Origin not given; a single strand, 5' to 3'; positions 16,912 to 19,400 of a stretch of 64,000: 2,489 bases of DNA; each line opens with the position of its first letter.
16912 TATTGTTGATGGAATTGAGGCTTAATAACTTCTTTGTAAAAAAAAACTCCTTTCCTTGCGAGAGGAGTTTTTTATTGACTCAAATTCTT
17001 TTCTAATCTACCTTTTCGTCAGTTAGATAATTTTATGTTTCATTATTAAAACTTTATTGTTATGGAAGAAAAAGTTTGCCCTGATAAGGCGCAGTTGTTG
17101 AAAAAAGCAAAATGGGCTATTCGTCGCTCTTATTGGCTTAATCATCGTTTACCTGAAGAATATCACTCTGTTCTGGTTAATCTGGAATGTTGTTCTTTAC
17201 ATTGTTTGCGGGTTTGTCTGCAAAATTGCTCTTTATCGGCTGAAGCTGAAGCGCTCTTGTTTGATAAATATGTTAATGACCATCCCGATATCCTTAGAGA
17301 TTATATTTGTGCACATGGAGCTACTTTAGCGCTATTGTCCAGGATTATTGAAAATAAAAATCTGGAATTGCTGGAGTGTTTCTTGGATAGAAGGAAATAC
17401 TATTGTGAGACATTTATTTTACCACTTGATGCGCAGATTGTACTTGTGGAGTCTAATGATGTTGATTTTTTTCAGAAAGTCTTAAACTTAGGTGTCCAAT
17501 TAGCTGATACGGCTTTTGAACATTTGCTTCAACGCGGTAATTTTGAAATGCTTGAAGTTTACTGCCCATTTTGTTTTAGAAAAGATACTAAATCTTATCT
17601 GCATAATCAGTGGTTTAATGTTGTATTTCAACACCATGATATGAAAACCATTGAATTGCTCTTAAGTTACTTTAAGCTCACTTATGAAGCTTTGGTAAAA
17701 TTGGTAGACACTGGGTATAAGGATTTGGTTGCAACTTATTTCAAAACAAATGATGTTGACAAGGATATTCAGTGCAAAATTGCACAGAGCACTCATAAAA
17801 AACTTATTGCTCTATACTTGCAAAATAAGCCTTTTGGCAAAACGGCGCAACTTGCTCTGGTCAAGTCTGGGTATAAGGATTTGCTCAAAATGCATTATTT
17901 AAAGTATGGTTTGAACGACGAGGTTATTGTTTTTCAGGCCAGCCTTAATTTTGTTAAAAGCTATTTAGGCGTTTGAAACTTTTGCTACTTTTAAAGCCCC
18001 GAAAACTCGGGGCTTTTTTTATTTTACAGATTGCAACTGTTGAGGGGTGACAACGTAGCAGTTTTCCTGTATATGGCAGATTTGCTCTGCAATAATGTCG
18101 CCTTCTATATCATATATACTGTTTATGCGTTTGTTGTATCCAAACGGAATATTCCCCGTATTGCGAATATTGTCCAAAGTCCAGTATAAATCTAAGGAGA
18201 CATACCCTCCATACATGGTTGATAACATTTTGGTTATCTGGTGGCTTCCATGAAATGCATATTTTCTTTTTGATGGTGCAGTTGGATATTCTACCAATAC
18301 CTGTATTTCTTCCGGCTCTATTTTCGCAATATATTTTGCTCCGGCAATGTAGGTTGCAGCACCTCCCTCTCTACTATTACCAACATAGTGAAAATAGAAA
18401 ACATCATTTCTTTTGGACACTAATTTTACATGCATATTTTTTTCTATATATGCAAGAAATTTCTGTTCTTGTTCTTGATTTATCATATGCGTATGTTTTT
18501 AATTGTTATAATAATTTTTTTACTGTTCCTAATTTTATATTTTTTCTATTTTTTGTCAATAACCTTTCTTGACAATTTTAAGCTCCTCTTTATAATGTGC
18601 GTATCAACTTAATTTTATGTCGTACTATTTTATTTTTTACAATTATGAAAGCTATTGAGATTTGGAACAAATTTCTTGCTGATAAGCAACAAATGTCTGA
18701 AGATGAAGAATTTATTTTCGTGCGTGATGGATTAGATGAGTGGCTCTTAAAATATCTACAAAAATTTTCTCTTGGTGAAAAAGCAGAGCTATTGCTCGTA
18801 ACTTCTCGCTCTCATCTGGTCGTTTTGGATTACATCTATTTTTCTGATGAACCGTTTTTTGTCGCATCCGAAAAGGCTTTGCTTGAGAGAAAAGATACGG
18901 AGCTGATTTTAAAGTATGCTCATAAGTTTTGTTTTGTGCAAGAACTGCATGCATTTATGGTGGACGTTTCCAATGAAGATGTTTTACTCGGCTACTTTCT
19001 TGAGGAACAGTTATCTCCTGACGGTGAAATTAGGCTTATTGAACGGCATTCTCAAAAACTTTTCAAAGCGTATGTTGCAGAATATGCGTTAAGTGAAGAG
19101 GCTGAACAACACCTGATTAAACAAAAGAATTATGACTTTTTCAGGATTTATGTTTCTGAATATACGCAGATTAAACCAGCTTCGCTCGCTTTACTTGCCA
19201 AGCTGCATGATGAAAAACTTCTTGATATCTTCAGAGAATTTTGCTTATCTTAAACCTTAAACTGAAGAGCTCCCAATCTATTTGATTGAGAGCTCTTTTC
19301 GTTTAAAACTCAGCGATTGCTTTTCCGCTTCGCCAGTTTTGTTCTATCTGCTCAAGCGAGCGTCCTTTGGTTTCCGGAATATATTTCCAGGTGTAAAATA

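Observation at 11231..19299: Five-gene cluster of an unclassified ~26-31-residue helical-repeat protein family, each gene a self-contained transcription unit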

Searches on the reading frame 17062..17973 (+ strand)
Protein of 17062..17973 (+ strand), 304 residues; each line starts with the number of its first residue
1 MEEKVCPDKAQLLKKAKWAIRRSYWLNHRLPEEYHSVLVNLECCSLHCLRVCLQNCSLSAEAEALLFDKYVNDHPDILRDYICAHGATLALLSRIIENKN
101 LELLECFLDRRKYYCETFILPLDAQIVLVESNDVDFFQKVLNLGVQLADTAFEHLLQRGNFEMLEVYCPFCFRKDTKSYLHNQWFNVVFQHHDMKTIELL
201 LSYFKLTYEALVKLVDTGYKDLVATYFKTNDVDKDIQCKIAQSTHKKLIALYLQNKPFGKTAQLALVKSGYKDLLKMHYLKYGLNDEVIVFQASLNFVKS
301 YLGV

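Call 3: search_protein_families(library=pfam, proteins=[window:17062-17973:+], max_evalue=1)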
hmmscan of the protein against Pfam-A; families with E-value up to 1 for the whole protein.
window:17062-17973:+ (304 aa): 0 families

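Call 4: search_protein_families(library=ncbifam, proteins=[window:17062-17973:+], max_evalue=1)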
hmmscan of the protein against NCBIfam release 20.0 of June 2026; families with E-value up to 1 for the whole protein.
window:17062-17973:+ (304 aa): 0 families

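Call 50: search_protein_families(library=padloc, proteins=[window:17062-17973:+], max_evalue=1)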
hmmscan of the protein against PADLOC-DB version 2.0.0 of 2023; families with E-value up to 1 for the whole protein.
window:17062-17973:+ (304 aa): 1 family
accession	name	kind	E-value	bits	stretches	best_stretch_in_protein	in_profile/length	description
PDLC02010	SAVED4--SAVED_LON_TM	-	0.0015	15.7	1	150-230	8-81/455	-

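Call 51: search_protein_families(library=phrogs, proteins=[window:17062-17973:+], max_evalue=1)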
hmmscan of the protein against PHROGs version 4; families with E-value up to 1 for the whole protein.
window:17062-17973:+ (304 aa): 1 family
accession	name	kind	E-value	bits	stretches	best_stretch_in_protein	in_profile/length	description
phrog_13679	-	unknown function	0.13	13.4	1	209-229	16-36/55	-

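Call 63: find_homologous_proteins(query=window:17062-17973:+, max_evalue=0.001)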
Query window:17062-17973:+ (304 aa): 15 proteins with E <= 0.001 among 1519 candidates.
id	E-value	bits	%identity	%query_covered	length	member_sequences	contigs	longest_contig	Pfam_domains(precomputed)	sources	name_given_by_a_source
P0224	5.1e-202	688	100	100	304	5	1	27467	-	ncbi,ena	-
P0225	1.3e-171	588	86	100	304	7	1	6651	-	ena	-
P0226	2.9e-115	403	58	100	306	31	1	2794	-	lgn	-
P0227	8.0e-115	402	59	100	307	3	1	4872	-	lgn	-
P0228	6.3e-107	376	59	100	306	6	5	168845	-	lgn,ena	-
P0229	6.4e-105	369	56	100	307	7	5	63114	-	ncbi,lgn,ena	-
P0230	3.2e-46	176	34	100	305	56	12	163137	-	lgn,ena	-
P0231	2.1e-45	174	35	100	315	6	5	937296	-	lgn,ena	-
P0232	8.5e-45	172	36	100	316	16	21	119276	-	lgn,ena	-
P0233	2.3e-43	167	35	100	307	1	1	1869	-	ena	-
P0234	2.6e-43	167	35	100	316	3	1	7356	-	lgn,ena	-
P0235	2.4e-42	164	33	100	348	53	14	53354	-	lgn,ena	-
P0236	2.0e-39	154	32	93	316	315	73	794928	-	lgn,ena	-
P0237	2.4e-36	144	32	97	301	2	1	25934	-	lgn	-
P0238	3.0e-35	140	33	100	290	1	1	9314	-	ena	-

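Call 72: predict_structure(alignment_id=A5)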
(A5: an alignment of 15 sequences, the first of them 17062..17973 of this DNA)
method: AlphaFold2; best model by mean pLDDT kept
length: 304 residues; sequences in the alignment: 15
mean_pLDDT: 89.3   pTM: 0.76
mean pLDDT of the five models: 89.3, 88.9, 88.0, 87.8, 86.7
residues with pLDDT >= 90: 213; 70-90: 74; 50-70: 13; < 50: 4
segments of 3 or more residues with pLDDT < 50: 1-4
pLDDT, mean of each block of 10 residues (from residue 1): 62 92 91 94 93 92 96 94 92 95 89 65 94 94 90 92 92 77 90 88 91 91 90 92 92 93 92 92 91 85 78
secondary structure, 60 per line:
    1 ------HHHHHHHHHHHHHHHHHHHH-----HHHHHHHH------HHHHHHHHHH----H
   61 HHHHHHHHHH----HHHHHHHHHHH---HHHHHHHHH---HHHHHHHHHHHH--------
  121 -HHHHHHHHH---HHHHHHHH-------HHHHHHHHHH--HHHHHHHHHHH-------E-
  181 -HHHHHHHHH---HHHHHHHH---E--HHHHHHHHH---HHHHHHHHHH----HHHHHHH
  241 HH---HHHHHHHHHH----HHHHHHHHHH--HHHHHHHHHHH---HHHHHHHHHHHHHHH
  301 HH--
elements in order: H7-26 H32-39 H46-55 H60-70 H75-85 H89-97 H101-112 H122-130 H134-141 H149-158 H161-171 H182-190 H194-201 H208-216 H220-229 H234-242 H246-255 H260-269 H272-282 H286-302

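Call 74: fold_search(model_id=the predicted structure, library=pdb)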
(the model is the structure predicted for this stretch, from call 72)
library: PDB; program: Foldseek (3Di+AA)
matches with E <= 10: 965; with E <= 0.001: 0
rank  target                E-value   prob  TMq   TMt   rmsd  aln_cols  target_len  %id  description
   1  5mfl_C                4.1e-03  0.93  0.20  0.19  15.4       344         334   11  Designed armadillo repeat protein (KR)5_GS10_YIIIM6AII (released 2017-09-13)
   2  4v3o_D                8.2e-03  0.72  0.16  0.16  18.2       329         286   12  Designed armadillo repeat protein with 5 internal repeats, 2nd generation C-cap and 3rd generation N-cap. (released 2016-01-13)
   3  5mfm_F                9.4e-03  0.72  0.16  0.15  16.6       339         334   14  Designed armadillo repeat protein peptide fusion YIIIM6AII_GS11_(KR)5 (released 2017-09-13)
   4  4v3o_C                1.1e-02  0.69  0.16  0.16  18.2       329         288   12  Designed armadillo repeat protein with 5 internal repeats, 2nd generation C-cap and 3rd generation N-cap. (released 2016-01-13)
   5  4rv1_B                1.3e-02  0.85  0.21  0.17  16.4       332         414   14  Crystal Structure of Engineered Protein. Northeast Structural Genomics Consortium (NESG) Target OR497. (released 2014-12-10)
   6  5mfm_C                1.3e-02  0.75  0.17  0.16  16.3       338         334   14  Designed armadillo repeat protein peptide fusion YIIIM6AII_GS11_(KR)5 (released 2017-09-13)
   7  6s9o_F                1.3e-02  0.66  0.17  0.15  16.8       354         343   13  Designed Armadillo Repeat protein internal Lock1 fused to target peptide KRKRKLKFKR (released 2020-02-19)
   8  5mfc_C                1.3e-02  0.57  0.14  0.15  16.4       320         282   11  Designed armadillo repeat protein YIIIM5AII in complex with (KR)4-GFP (released 2017-07-19)
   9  6xf1_D                1.3e-02  0.35  0.12  0.11  18.8       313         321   12  Nesprin-2G(aa1425-1649)-FHOD1(aa1-339) complex, H. sapiens (released 2021-02-03)
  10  5mfk_A                1.7e-02  0.44  0.12  0.14  20.3       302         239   12  Designed armadillo repeat protein YIII(Dq.V1)4CPAF in complex with peptide (KR)4 (released 2017-09-13)
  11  5mfg_C                1.8e-02  0.63  0.16  0.18  18.2       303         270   14  Designed armadillo repeat protein YIIIM5AII in complex with peptide (RR)4 (released 2017-09-13)
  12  6sa7_A                1.9e-02  0.72  0.18  0.13  17.1       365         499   14  DARPin-Armadillo fusion C8long83 (released 2019-11-20)
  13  8fub_A                2.0e-02  0.85  0.24  0.20  15.4       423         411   10  Crystal structure of human Importin alpha 3 in complex with Hendra virus matrix protein NLS1 (released 2023-02-15)
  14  1ee4_A                2.3e-02  0.90  0.25  0.20  14.6       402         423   11  CRYSTAL STRUCTURE OF YEAST KARYOPHERIN (IMPORTIN) ALPHA IN A COMPLEX WITH A C-MYC NLS PEPTIDE (released 2000-03-29)
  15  5mfl_A                2.3e-02  0.72  0.20  0.19  16.1       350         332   12  Designed armadillo repeat protein (KR)5_GS10_YIIIM6AII (released 2017-09-13)
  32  4qfv_A                7.8e-02  0.98  0.31  0.39  11.5       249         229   13  Crystal structure of a unique ankyrin (released 2015-05-06)
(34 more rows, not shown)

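Call 85: fold_search(model_id=the predicted structure, library=viral)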
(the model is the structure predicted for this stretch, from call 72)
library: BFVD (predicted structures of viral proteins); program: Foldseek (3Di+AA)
matches with E <= 10: 1032; with E <= 0.001: 5
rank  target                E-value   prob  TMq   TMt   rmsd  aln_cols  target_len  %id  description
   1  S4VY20                2.1e-04  1.00  0.29  0.22  18.1       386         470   13  Ankyrin repeat domain containing protein [Pandoravirus salinus]
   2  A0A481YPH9            3.6e-04  1.00  0.35  0.30  12.1       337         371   15  Ankyrin repeat protein [Pithovirus LCDPAC01]
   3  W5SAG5                4.5e-04  1.00  0.33  0.28  15.9       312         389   14  Ankyrin-repeat protein [Pithovirus sibericum]
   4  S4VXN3                7.9e-04  1.00  0.33  0.24  13.5       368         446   14  Ankyrin repeat domain containing protein [Pandoravirus salinus]
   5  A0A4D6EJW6            9.5e-04  1.00  0.24  0.17  19.9       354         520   13  Ankyrin repeat incomplete domain containing protein [Pandoravirus celtis]
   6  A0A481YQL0            1.2e-03  1.00  0.36  0.40  12.3       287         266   15  Ankyrin repeat protein [Pithovirus LCDPAC01]
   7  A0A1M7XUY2            1.2e-03  1.00  0.31  0.24  18.1       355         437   10  Ankyrin repeat-containing domain [Cedratvirus A11]
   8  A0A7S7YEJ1            1.5e-03  0.99  0.23  0.20  16.6       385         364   11  F-box domain-containing protein [Medusavirus stheno T3]
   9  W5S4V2                1.5e-03  1.00  0.31  0.21  14.9       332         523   13  Ankyrin-repeat protein [Pithovirus sibericum]
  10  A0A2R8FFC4            1.5e-03  1.00  0.28  0.22  16.2       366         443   10  Ankyrin repeat-containing protein [Brazilian cedratvirus IHUMI]
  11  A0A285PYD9            1.6e-03  1.00  0.27  0.22  16.9       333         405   13  Ankyrin repeat [Cedratvirus lausannensis]
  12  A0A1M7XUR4            1.7e-03  1.00  0.26  0.28  14.3       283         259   11  Ankyrin repeat-containing domain [Cedratvirus A11]
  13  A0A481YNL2            1.8e-03  1.00  0.35  0.38   8.5       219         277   14  Ankyrin repeat protein [Pithovirus LCDPAC01]
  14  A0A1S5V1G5            2.2e-03  1.00  0.32  0.23  16.5       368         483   13  (no name in the UniProt tables at hand)
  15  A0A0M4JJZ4            2.5e-03  1.00  0.29  0.21  17.3       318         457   12  (no name in the UniProt tables at hand)
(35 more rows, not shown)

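Call 87: search_solved_structures(query=A5, max_evalue=10)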
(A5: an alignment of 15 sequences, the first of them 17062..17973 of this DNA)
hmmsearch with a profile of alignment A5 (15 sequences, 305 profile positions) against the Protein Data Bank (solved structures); distinct sequences matched with E-value up to 10: 4.
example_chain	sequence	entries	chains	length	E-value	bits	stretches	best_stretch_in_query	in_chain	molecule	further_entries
4nfa_A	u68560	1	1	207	0.18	14.4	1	197-276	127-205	Protein CASC5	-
4d0g_C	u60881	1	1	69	0.27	13.9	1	201-244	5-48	RAB11 FAMILY-INTERACTING PROTEIN 1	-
4nf9_A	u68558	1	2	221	0.31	13.7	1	197-276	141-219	Protein CASC5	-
6t76_A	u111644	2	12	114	1.1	11.9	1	43-113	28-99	Periplasmic divalent cation tolerance protein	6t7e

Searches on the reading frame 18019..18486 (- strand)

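Call 3: search_protein_families(library=pfam, proteins=[window:18019-18486:-], max_evalue=1)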
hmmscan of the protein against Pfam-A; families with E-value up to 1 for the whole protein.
window:18019-18486:- (155 aa): 2 families
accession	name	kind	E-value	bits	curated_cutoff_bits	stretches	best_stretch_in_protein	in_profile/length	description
PF19748.4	DUF6235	-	0.14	12.4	25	1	4-40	51-87/96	Family of unknown function (DUF6235)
PF01868.21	RNase_P-MRP_p29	-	0.19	12.1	27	1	8-37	35-64/84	Ribonuclease P/MRP, subunit p29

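Call 4: search_protein_families(library=ncbifam, proteins=[window:18019-18486:-], max_evalue=1)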
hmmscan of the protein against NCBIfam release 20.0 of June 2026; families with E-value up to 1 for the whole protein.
window:18019-18486:- (155 aa): 0 families

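Call 50: search_protein_families(library=padloc, proteins=[window:18019-18483:-], max_evalue=1)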
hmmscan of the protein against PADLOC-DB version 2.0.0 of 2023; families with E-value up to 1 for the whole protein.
window:18019-18483:- (154 aa): 0 families

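Call 51: search_protein_families(library=phrogs, proteins=[window:18019-18483:-], max_evalue=1)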
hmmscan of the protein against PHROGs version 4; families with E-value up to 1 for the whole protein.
window:18019-18483:- (154 aa): 0 families

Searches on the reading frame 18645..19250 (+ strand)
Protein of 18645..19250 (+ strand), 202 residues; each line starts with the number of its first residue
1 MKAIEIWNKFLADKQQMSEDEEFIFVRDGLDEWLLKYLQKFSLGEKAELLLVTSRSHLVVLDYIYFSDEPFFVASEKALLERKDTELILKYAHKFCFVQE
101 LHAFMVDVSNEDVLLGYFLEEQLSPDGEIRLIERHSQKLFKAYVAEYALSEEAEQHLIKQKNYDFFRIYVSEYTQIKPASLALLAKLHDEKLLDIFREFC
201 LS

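Call 3: search_protein_families(library=pfam, proteins=[window:18645-19250:+], max_evalue=1)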
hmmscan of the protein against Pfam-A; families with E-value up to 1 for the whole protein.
window:18645-19250:+ (202 aa): 3 families
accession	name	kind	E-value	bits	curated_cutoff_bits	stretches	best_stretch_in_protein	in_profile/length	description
PF03079.20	ARD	-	0.0088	16.7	27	1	81-132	47-98/157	ARD/ARD' family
PF16235.10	DUF4894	-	0.054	14.3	28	1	64-151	2-71/122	Domain of unknown function (DUF4894)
PF10980.13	DUF2787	-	0.1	13.3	27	0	25-108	47-125/126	Protein of unknown function (DUF2787)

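Call 4: search_protein_families(library=ncbifam, proteins=[window:18645-19250:+], max_evalue=1)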
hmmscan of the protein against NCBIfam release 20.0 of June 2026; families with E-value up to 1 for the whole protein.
window:18645-19250:+ (202 aa): 1 family
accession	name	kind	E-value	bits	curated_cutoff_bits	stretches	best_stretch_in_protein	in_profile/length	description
TIGR00450.1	mnmE_trmE_thdF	equivalog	0.017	14.2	252.6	1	127-201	374-444/446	tRNA uridine-5-carboxymethylaminomethyl(34) synthesis GTPase MnmE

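Call 50: search_protein_families(library=padloc, proteins=[window:18645-19250:+], max_evalue=1)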
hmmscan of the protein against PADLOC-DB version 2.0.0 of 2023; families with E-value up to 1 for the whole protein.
window:18645-19250:+ (202 aa): 0 families

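Call 51: search_protein_families(library=phrogs, proteins=[window:18645-19250:+], max_evalue=1)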
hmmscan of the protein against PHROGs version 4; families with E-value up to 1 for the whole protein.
window:18645-19250:+ (202 aa): 1 family
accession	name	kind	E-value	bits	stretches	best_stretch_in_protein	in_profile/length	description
phrog_5226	-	unknown function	0.0054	17.4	1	106-143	50-89/162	-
